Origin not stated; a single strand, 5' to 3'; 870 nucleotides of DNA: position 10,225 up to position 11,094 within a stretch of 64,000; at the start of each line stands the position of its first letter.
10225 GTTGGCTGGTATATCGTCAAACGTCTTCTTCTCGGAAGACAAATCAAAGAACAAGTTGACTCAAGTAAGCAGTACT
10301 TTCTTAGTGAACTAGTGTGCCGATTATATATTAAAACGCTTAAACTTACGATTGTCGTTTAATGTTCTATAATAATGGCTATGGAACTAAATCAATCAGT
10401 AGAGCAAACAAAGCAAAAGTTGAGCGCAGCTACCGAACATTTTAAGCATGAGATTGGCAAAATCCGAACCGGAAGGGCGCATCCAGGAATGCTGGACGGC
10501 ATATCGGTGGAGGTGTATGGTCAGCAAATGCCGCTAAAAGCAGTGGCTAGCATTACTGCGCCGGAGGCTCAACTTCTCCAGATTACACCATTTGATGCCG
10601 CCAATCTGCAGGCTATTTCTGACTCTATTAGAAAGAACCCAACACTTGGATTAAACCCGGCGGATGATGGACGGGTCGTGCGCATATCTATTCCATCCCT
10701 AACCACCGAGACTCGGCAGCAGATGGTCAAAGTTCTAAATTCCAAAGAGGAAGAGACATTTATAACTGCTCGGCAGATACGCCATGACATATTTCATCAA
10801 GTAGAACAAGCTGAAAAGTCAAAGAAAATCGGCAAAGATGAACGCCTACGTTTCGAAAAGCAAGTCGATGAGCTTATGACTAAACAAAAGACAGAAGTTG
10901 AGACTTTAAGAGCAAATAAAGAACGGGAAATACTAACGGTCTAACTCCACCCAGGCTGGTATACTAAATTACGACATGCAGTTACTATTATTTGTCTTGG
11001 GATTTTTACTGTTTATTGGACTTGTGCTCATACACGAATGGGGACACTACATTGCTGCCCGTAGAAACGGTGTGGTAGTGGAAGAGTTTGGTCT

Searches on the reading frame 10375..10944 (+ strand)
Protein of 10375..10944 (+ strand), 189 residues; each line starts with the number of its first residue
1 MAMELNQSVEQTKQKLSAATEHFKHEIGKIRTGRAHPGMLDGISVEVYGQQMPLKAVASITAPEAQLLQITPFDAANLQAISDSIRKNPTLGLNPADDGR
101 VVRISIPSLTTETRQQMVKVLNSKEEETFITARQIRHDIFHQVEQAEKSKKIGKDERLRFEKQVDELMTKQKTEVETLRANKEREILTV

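Call 7: search_protein_families(library=pfam, proteins=[window:10375-10944:+], max_evalue=0.1)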
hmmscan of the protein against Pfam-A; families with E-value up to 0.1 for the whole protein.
window:10375-10944:+ (189 aa): 1 family
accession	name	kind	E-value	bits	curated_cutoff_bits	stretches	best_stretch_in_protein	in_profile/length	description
PF01765.24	RRF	-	1.9e-48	164.8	29.7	1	23-187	1-164/164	Ribosome recycling factor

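Call 8: find_related_loci(query=window:10375-10944:+, collection=genome_contigs, flank=4000)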
Query window:10375-10944:+ (189 aa) in genome_contigs; peptide patterns used: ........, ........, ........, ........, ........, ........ (x = any residue, [..] = any of these).
244 stretches matched a pattern; 55 encode a relative of the query (tblastn E <= 1e-3); 55 distinct loci.
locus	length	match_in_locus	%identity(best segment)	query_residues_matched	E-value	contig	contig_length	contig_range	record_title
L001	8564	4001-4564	73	2-189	1e-91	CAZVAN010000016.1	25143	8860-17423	MAG TPA_asm: uncultured Candidatus Saccharibacteria bacterium isolate binchicken_co54_401 genome assembly, contig: NODE_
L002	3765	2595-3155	71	3-189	2e-87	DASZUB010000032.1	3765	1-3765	MAG TPA_asm: Candidatus Saccharimonadales bacterium isolate SMAG_U6092 k141_410954, whole genome shotgun sequence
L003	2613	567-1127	71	3-189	4e-87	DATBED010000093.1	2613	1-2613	MAG TPA_asm: Candidatus Saccharimonadales bacterium isolate SMAG_U5828 k141_228546, whole genome shotgun sequence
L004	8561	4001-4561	70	3-189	4e-85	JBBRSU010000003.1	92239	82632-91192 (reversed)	MAG: Candidatus Saccharimonadales bacterium isolate La2_metabat2.139 La2_metabat2.139_K_1794450L92239_cov_15.9962, whole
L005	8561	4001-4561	70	3-189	2e-84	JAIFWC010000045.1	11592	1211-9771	MAG: Candidatus Saccharibacteria bacterium isolate viral-cat_48_13 PAFVLPS_2018_scaffold_99572, whole genome shotgun seq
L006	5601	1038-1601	69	2-189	1e-83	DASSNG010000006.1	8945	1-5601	MAG TPA_asm: Candidatus Saccharimonadales bacterium isolate SMAG_U1219 k141_1253977, whole genome shotgun sequence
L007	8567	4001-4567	65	1-189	2e-80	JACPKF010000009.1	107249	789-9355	MAG: Candidatus Saccharibacteria bacterium isolate NC_groundwater_487_Ag_S-0.1um_46_12 S35_SO-1_scaffold_625830, whole g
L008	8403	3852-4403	67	6-189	4e-80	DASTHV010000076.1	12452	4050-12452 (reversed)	MAG TPA_asm: Candidatus Saccharimonadales bacterium isolate SMAG_U737 k141_76587, whole genome shotgun sequence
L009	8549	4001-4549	67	7-189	6e-80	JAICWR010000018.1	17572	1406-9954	MAG: Candidatus Saccharibacteria bacterium isolate LS_FP_2_bin.57 k141_2215402_length_17572_cov_13.0000, whole genome sh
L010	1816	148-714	62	1-189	2e-82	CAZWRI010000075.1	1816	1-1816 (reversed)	MAG TPA_asm: uncultured Candidatus Saccharibacteria bacterium isolate binchicken_co84_531 genome assembly, contig: k141_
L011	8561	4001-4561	63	3-189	8e-78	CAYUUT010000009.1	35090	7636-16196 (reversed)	MAG TPA_asm: uncultured Candidatus Saccharibacteria bacterium isolate binchicken_co241_306 genome assembly, contig: NODE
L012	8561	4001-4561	70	3-189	2e-87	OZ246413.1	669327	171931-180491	MAG: uncultured Candidatus Saccharibacteria bacterium isolate SRP292972_co1_20 genome assembly, chromosome: 1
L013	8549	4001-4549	59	7-189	3e-69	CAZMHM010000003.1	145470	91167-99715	MAG TPA_asm: uncultured Candidatus Saccharibacteria bacterium isolate SRP296810_co1_117 genome assembly, contig: NODE_10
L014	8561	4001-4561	58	3-189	4e-68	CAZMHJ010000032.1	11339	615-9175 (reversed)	MAG TPA_asm: uncultured Candidatus Saccharibacteria bacterium isolate SRP170004_co1_605 genome assembly, contig: NODE_92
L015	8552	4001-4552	57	6-189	7e-64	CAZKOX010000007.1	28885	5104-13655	MAG TPA_asm: uncultured Candidatus Saccharibacteria bacterium isolate SRP192515_co1_375 genome assembly, contig: NODE_14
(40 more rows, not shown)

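Call 12: find_encoding_contigs(protein=window:10375-10944:+, flank=6000, max_places=6)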
Protein window:10375-10944:+ (189 aa): no gene with exactly this product is on record in the collection.

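Call 14: find_related_loci(query=window:10375-10944:+, collection=metagenome_contigs, flank=4000)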
Query window:10375-10944:+ (189 aa) in metagenome_contigs; peptide patterns used: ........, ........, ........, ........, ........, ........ (x = any residue, [..] = any of these).
478 stretches matched a pattern; 215 encode a relative of the query (tblastn E <= 1e-3); the best 80 are kept; 80 distinct loci.
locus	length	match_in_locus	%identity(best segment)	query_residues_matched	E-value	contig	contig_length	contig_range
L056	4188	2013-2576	73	2-189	7e-92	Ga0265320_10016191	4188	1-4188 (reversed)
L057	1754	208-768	72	3-189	3e-93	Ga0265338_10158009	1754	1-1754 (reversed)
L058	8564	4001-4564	72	2-189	6e-88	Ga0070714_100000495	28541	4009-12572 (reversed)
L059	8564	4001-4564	69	2-189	4e-85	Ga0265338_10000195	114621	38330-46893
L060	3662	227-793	68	1-189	4e-85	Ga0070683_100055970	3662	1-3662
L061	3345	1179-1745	68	1-189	2e-85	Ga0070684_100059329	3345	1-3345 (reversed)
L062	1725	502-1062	69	3-189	2e-88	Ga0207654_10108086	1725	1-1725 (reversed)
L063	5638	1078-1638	69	3-189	4e-84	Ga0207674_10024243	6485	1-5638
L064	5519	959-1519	69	3-189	4e-84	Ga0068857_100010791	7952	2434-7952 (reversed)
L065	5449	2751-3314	68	2-189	2e-83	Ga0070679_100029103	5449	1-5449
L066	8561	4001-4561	67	3-189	1e-82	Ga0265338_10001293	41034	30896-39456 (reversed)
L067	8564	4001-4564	67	2-189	1e-82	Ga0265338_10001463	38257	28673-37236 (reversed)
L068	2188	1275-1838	65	2-189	1e-84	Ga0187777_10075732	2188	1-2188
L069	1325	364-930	65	1-189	4e-87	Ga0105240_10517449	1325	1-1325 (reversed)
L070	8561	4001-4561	67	3-189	6e-81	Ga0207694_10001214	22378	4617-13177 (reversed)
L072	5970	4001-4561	69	3-189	1e-80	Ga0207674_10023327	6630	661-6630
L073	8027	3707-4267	66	3-189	2e-80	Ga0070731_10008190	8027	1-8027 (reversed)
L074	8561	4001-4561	66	3-189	2e-80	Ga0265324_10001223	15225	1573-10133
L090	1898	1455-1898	68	3-150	1e-68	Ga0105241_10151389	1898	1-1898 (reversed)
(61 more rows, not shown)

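Call 19: find_homologous_proteins(query=window:10375-10944:+, max_evalue=1e-40)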
Query window:10375-10944:+ (189 aa): 3789 proteins with E <= 1e-40 among 8000 candidates; the best 120 are listed.
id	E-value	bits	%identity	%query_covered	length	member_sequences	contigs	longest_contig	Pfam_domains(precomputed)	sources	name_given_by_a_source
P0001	1.9e-112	390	100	99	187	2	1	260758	PF01765.25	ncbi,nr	ncbi:ribosome recycling factor [Candidatus Saccharibacteria bacterium]|nr:ribosome recycling factor 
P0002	5.6e-94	330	83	99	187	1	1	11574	PF01765.25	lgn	-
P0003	4.6e-86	305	76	99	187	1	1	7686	PF01765.25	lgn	-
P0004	2.5e-85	302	76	99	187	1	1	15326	PF01765.25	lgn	-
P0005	6.1e-85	301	78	99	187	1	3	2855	PF01765.25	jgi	jgi:ribosome recycling factor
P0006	7.8e-85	301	76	99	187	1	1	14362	PF01765.25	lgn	-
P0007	6.8e-84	298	76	97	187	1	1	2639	PF01765.25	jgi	jgi:ribosome recycling factor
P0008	8.7e-83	294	75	99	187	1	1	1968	PF01765.25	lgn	-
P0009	1.2e-82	293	75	99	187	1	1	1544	PF01765.25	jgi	jgi:ribosome recycling factor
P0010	1.6e-82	293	73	99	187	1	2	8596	PF01765.25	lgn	-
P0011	1.6e-82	293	76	99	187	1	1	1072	PF01765.25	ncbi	-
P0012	3.0e-82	292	76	99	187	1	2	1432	PF01765.25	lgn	-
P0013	3.3e-82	292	75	99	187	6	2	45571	PF01765.25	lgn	-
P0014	1.2e-81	290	74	99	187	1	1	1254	PF01765.25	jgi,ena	-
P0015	1.9e-81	290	74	99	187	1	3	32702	PF01765.25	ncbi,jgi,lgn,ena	-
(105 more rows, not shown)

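Call 21: find_encoding_contigs(protein=P0001, flank=5000, max_places=3)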
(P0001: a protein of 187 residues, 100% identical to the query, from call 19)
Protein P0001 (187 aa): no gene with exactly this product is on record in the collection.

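Call 22: find_encoding_contigs(protein=P0002, flank=5000, max_places=3)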
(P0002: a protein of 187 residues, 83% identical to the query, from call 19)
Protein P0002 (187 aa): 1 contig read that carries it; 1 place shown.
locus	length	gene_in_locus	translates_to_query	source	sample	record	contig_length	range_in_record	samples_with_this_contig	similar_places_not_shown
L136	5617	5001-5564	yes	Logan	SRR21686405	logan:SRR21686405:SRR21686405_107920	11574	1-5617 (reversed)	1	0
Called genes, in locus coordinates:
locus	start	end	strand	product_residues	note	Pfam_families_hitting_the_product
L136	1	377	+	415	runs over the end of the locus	PF00089:Trypsin, PF13365:Trypsin_2, PF13180:PDZ_2, PF00595:PDZ (weak), PF17820:PDZ_6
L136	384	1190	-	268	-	PF17827:PrmC_N, PF05175:MTS, PF06325:PrmA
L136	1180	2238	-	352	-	PF03462:PCRF, PF00472:RF-1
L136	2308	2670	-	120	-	PF01197:Ribosomal_L31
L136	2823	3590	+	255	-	PF00318:Ribosomal_S2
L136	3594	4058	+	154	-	PF00889:EF_TS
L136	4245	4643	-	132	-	-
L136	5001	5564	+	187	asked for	PF01765:RRF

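Call 31: search_protein_families(library=pfam, proteins=[L004:3554-3907:-, L090:903-1376:-, L074:3580-3978:-, L072:3434-3850:-, L065:2083-2529:-, L008:3259-3747:-, L136:4245-4709:-, L058:3408-3833:-, L005:3387-3701:-, L070:3528-3971:-], max_evalue=0.1)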
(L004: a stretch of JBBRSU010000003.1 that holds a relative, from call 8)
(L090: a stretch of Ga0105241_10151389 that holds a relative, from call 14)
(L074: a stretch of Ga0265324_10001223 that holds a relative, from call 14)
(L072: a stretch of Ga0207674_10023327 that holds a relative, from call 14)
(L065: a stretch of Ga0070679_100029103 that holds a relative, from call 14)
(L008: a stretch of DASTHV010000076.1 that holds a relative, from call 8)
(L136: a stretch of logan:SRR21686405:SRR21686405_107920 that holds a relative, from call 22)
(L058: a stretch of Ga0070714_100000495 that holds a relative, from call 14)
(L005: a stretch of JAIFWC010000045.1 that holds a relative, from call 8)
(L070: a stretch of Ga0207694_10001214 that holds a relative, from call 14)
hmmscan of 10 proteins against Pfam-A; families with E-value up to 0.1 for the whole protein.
L004:3554-3907:- (117 aa): 0 families

L090:903-1376:- (157 aa): 2 families
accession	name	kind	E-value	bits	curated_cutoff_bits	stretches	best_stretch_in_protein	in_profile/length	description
PF11779.13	SPT_ssu-like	-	0.011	15.8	29.8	1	65-92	26-53/54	Small subunit of serine palmitoyltransferase-like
PF07690.21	MFS_1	-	0.011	15.1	33.4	1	66-153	242-331/347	Major Facilitator Superfamily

L074:3580-3978:- (132 aa): 1 family
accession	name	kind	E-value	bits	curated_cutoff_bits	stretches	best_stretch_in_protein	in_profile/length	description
PF07695.17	7TMR-DISM_7TM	-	0.02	15.2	29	1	43-119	98-175/205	7TM diverse intracellular signalling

L072:3434-3850:- (138 aa): 3 families
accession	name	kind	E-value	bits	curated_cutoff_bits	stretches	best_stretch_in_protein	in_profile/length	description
PF10060.15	DUF2298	-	0.057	12.8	27.8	1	8-84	249-452/488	Uncharacterized membrane protein (DUF2298)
PF10753.14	Toxin_GhoT_OrtT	-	0.065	14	22.1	0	57-93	10-45/55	Toxin GhoT_OrtT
PF18205.6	VPDSG-CTERM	-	0.093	13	25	1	7-23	7-23/26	VPDSG-CTERM motif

L065:2083-2529:- (148 aa): 1 family
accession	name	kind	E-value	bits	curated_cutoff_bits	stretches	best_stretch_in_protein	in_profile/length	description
PF19747.4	DUF6234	-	0.07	14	27.5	0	83-131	20-68/129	Family of unknown function (DUF6234)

L008:3259-3747:- (162 aa): 0 families

L136:4245-4709:- (154 aa): 3 families
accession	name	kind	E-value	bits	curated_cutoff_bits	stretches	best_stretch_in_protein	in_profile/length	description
PF12555.13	SteA-like_C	-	0.013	16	26.4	1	27-49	13-35/52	SteA-like C-terminal domain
PF19719.4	DUF6213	-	0.077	13.6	27.7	0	108-133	7-32/66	Family of unknown function (DUF6213)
PF02554.20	CstA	-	0.1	11.7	27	0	18-74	126-180/560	Carbon starvation protein CstA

L058:3408-3833:- (141 aa): 1 family
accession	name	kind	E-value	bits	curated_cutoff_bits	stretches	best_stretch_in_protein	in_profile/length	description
PF13664.11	DUF4149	-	0.059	14.1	24.6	1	10-70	37-97/102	Domain of unknown function (DUF4149)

L005:3387-3701:- (104 aa): 1 family
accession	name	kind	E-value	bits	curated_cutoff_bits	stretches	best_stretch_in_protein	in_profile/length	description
PF03073.20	TspO_MBR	-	0.011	15.9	24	1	39-95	66-121/145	TspO/MBR family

L070:3528-3971:- (147 aa): 1 family
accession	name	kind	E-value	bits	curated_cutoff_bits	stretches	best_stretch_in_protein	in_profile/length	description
PF20966.2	MASE6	-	0.048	14.1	27.4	1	66-139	83-155/170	MASE6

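Call 32: search_protein_families(library=ncbifam, proteins=[L004:3554-3907:-, L074:3580-3978:-, L072:3434-3850:-, L136:4245-4709:-, L073:3087-3212:-, L009:3269-3415:-, L002:1753-2448:-], max_evalue=0.1)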
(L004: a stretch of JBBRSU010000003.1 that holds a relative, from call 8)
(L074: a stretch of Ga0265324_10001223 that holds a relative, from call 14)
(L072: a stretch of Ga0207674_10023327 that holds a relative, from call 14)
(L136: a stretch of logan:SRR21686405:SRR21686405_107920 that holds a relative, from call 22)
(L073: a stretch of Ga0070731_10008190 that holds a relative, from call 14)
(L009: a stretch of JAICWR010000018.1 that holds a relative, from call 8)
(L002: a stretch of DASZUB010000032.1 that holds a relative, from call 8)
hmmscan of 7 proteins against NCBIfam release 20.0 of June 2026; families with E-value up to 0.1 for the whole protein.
L004:3554-3907:- (117 aa): 4 families
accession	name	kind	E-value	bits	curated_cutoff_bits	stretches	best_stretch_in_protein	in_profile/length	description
NF005162.0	PRK06638.1-1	equivalog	0.0068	16.2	157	1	19-111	80-170/184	NADH-quinone oxidoreductase subunit J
NF050801.1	ProtGlycPglB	equivalog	0.058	11.9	1300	1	29-96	327-394/713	undecaprenyl-diphosphooligosaccharide--protein glycotransferase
NF041559.1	BTH_I2691_fam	subfamily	0.072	11.6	150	1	15-109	753-828/858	T6SS effector BTH_I2691 family protein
NF004647.0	PRK05990.1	equivalog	0.094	12.1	271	1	28-81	97-153/245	precorrin-2 C(20)-methyltransferase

L074:3580-3978:- (132 aa): 1 family
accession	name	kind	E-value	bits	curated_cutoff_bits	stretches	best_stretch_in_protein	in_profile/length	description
NF045740.1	MPN160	equivalog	0.024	13.9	550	1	4-61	31-85/386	MPN160 family protein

L072:3434-3850:- (138 aa): 2 families
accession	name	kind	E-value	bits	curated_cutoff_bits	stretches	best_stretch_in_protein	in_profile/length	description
NF008093.1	PRK10835.1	equivalog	0.0079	15.4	325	1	78-119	106-148/375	DUF418 domain-containing protein YeiB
NF051875.1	glycan_WsfD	subfamily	0.057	12.1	80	1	10-99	153-243/452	glycan biosynthesis hexose transferase WsfD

L136:4245-4709:- (154 aa): 0 families

L073:3087-3212:- (41 aa): 12 families
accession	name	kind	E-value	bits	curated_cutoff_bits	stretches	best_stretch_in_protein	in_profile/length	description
TIGR01708.2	typeII_sec_gspH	equivalog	2.1e-06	27.8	80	1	9-32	1-24/169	type II secretion system minor pseudopilin GspH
NF041775.1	typeIV_PilA_Myxo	equivalog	4.8e-06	26.7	400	1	9-33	10-34/214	type IV pilin protein PilA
TIGR01710.1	typeII_sec_gspG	equivalog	1.2e-05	25.3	88.85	1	10-34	1-25/134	type II secretion system major pseudopilin GspG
NF007862.0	PRK10574.1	equivalog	0.00015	21.9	138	1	9-34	4-29/145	prepilin peptidase-dependent pilin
TIGR02532.1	IV_pilin_GFxxxE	domain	0.00024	20.8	16.3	1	10-32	2-24/24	prepilin-type N-terminal cleavage/methylation domain-containing protein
NF040999.1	pilin_ComGC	equivalog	0.00081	19.5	75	1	10-33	2-25/84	competence type IV pilus major pilin ComGC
NF040982.1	ComGD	equivalog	0.0092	16.4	70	1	10-32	2-24/139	competence type IV pilus minor pilin ComGD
NF007800.0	PRK10506.1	equivalog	0.014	15.3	158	1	7-30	6-29/163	prepilin peptidase-dependent protein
NF041013.1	T4P_ComGE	equivalog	0.019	15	49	1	10-35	4-29/83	competence type IV pilus minor pilin ComGE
NF041002.1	pilin_ComGF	equivalog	0.022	15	80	1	10-34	2-26/139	competence type IV pilus minor pilin ComGF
TIGR02596.1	TIGR02596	subfamily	0.037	14.1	70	1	12-35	1-24/196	Verru_Chthon cassette protein D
TIGR01707.1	gspI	equivalog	0.049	14.1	44.35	1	11-33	1-23/101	type II secretion system minor pseudopilin GspI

L009:3269-3415:- (48 aa): 1 family
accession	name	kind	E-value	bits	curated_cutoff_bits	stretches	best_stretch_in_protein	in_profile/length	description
TIGR02532.1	IV_pilin_GFxxxE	domain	0.032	14.1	16.3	1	20-38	5-23/24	prepilin-type N-terminal cleavage/methylation domain-containing protein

L002:1753-2448:- (231 aa): 11 families
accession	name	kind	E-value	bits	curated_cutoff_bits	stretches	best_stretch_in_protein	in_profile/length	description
NF040950.1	archin_ph_syn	equivalog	5.6e-37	127.4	180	1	47-223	24-188/191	archaetidylinositol phosphate synthase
NF045883.1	PIPSynth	equivalog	1.1e-24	87.3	170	1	47-220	23-190/197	phosphatidylinositol phosphate synthase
NF052561.1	PIPSynBT1523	equivalog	2.5e-16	60.1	350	1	47-186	25-163/232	hypothetical protein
NF041135.1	IPPtranDIPPsyn_Thcocales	equivalog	2.8e-15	56.3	580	1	36-211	239-404/419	bifunctional L-myo-inositol-1-phosphate cytidylyltransferase/CDP-L-myo-inositol myo-inositolphosphotransferase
TIGR00560.1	pgsA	equivalog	4.1e-10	40.5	109.1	1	49-200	4-146/183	CDP-diacylglycerol--glycerol-3-phosphate 3-phosphatidyltransferase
TIGR00473.1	pssA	equivalog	1.6e-06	28.3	107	1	81-133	24-73/153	CDP-diacylglycerol--serine O-phosphatidyltransferase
NF008090.0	PRK10832.1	equivalog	0.00014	22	304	1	76-118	30-73/182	CDP-diacylglycerol--glycerol-3-phosphate 3-phosphatidyltransferase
NF038086.1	anchor_synt_A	exception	0.00015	21.6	200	1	79-159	34-116/222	protein sorting system archaetidylserine synthase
NF038087.1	arch_ser_synth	exception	0.00059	19.5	240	1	78-148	31-99/216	archaetidylserine synthase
NF053678.1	ClpnSynClsA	equivalog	0.0007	19.8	240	1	76-130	29-83/180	cardiolipin synthase ClsA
TIGR04217.1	archae_ser_T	exception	0.0045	16.8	200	1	73-149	29-106/221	archaetidylserine synthase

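Call 36: find_encoding_contigs(protein=P0003, flank=3500, max_places=2)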
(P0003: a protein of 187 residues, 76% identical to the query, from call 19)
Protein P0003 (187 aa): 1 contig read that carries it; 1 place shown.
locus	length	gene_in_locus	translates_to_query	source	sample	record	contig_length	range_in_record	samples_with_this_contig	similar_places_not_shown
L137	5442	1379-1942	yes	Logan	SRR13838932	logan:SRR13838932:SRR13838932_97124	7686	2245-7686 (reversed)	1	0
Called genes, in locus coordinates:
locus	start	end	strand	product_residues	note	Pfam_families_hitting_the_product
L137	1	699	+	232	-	?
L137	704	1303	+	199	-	PF00889:EF_TS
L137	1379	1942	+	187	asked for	PF01765:RRF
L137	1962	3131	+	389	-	PF02163:Peptidase_M50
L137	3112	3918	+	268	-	PF02517:Rce1-like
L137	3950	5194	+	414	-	PF00587:tRNA-synt_2b, PF03129:HGTP_anticodon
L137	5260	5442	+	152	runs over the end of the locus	PF03449:GreA_GreB_N, PF01272:GreA_GreB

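Call 37: find_encoding_contigs(protein=P0004, flank=3500, max_places=2)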
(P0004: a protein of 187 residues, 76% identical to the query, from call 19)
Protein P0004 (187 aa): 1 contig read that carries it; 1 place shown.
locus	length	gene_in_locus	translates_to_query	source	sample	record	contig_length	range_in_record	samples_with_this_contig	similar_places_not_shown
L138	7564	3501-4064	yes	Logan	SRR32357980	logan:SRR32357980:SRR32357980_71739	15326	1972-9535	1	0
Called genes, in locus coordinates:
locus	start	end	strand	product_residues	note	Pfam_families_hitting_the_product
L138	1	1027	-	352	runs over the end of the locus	PF03462:PCRF, PF00472:RF-1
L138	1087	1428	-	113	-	PF01197:Ribosomal_L31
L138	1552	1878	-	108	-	-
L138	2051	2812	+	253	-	PF00318:Ribosomal_S2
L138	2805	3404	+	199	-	PF00889:EF_TS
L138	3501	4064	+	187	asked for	PF01765:RRF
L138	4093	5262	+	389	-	PF02163:Peptidase_M50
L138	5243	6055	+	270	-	PF02517:Rce1-like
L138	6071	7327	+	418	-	PF00587:tRNA-synt_2b, PF03129:HGTP_anticodon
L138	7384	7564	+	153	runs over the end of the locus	PF03449:GreA_GreB_N, PF01272:GreA_GreB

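Call 38: find_encoding_contigs(protein=P0006, flank=3500, max_places=2)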
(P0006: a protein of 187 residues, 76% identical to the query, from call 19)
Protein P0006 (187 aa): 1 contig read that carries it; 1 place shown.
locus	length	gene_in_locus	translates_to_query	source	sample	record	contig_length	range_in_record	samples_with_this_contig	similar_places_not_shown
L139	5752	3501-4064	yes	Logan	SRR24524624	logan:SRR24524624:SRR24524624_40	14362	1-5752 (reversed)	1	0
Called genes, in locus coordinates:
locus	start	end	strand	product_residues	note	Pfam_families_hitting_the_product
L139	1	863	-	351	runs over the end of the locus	PF03462:PCRF, PF00472:RF-1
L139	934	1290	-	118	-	PF01197:Ribosomal_L31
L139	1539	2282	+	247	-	PF00318:Ribosomal_S2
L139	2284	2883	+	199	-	PF00889:EF_TS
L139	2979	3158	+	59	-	-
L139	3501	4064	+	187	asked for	PF01765:RRF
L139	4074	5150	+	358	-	PF00348:polyprenyl_synt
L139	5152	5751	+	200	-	?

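Call 39: find_encoding_contigs(protein=P0013, flank=3500, max_places=2)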
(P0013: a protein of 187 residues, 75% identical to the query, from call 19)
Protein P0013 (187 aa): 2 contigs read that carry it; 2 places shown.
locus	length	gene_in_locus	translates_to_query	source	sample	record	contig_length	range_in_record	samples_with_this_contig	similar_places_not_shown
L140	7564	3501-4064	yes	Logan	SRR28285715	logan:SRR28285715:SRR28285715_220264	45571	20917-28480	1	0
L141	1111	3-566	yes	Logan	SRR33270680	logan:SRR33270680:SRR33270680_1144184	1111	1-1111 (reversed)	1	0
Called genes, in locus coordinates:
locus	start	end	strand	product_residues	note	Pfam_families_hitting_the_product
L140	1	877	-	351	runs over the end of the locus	PF03462:PCRF, PF00472:RF-1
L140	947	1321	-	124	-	PF01197:Ribosomal_L31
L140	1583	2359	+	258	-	PF00318:Ribosomal_S2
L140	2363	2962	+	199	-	PF00889:EF_TS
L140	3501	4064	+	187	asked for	PF01765:RRF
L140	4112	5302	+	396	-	PF02163:Peptidase_M50, PF13180:PDZ_2 (weak), PF17820:PDZ_6 (weak)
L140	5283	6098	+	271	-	PF02517:Rce1-like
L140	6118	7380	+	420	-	PF00587:tRNA-synt_2b, PF03129:HGTP_anticodon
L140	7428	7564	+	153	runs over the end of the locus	PF03449:GreA_GreB_N, PF01272:GreA_GreB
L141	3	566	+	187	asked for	PF01765:RRF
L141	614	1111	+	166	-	?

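Call 50: find_homologous_proteins(query=L136:4667-4918:-, max_evalue=10)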
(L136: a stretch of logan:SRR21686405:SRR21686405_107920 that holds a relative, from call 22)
Query L136:4667-4918:-: 12 candidates shared short words with the query, none scored E <= 10.

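Call 54: search_protein_families(library=padloc, proteins=[L136:4667-4918:-, L136:4245-4643:-, L139:3009-3182:-, L139:3196-3348:-, L140:3172-3345:-, L004:3554-3907:-, L072:3434-3850:-], max_evalue=0.1)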
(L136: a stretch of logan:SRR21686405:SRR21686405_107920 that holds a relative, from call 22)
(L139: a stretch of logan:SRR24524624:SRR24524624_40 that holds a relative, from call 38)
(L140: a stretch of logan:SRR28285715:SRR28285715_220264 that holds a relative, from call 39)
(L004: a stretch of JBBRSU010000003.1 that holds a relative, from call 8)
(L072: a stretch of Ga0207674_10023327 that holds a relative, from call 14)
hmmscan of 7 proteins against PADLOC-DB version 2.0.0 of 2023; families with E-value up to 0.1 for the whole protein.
L136:4667-4918:- (83 aa): 0 families

L136:4245-4643:- (132 aa): 0 families

L139:3009-3182:- (57 aa): 0 families

L139:3196-3348:- (50 aa): 0 families

L140:3172-3345:- (57 aa): 0 families

L004:3554-3907:- (117 aa): 0 families

L072:3434-3850:- (138 aa): 0 families

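Call 55: search_protein_families(library=phrogs, proteins=[L136:4667-4918:-, L136:4245-4643:-, L139:3009-3182:-, L139:3196-3348:-, L140:3172-3345:-, L004:3554-3907:-, L072:3434-3850:-], max_evalue=0.1)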
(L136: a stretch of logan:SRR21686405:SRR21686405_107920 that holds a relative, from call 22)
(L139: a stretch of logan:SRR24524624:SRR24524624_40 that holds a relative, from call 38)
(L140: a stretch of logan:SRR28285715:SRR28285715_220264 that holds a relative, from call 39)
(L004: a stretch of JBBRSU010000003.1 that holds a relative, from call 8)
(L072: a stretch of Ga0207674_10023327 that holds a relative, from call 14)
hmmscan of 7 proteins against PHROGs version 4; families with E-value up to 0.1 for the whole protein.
L136:4667-4918:- (83 aa): 0 families

L136:4245-4643:- (132 aa): 0 families

L139:3009-3182:- (57 aa): 0 families

L139:3196-3348:- (50 aa): 0 families

L140:3172-3345:- (57 aa): 0 families

L004:3554-3907:- (117 aa): 1 family
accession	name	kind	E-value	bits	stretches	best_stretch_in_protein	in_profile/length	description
phrog_1350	-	lysis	0.012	16.8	1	56-92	8-44/97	holin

L072:3434-3850:- (138 aa): 0 families

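Call 68: list_cluster_members(proteins=[P0001, window:10089-10205:-, window:9930-10067:-, window:9814-9930:-, window:9704-9976:+])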
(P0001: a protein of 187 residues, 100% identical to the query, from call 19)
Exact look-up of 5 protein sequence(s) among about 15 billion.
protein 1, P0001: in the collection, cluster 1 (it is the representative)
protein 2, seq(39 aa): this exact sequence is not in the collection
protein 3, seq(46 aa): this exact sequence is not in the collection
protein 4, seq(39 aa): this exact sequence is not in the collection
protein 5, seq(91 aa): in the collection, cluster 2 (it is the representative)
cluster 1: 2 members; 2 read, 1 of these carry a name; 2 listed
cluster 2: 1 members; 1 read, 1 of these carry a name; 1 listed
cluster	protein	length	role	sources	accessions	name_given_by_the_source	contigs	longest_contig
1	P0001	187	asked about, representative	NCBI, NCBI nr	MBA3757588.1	ribosome recycling factor [Candidatus Saccharibacteria bacterium]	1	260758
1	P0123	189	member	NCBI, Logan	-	-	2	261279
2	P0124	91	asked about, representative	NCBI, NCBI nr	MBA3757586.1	hypothetical protein H0X09_01860 [Candidatus Saccharibacteria bacterium] | hypothetical protein [Candidatus Saccharibacteria bacterium]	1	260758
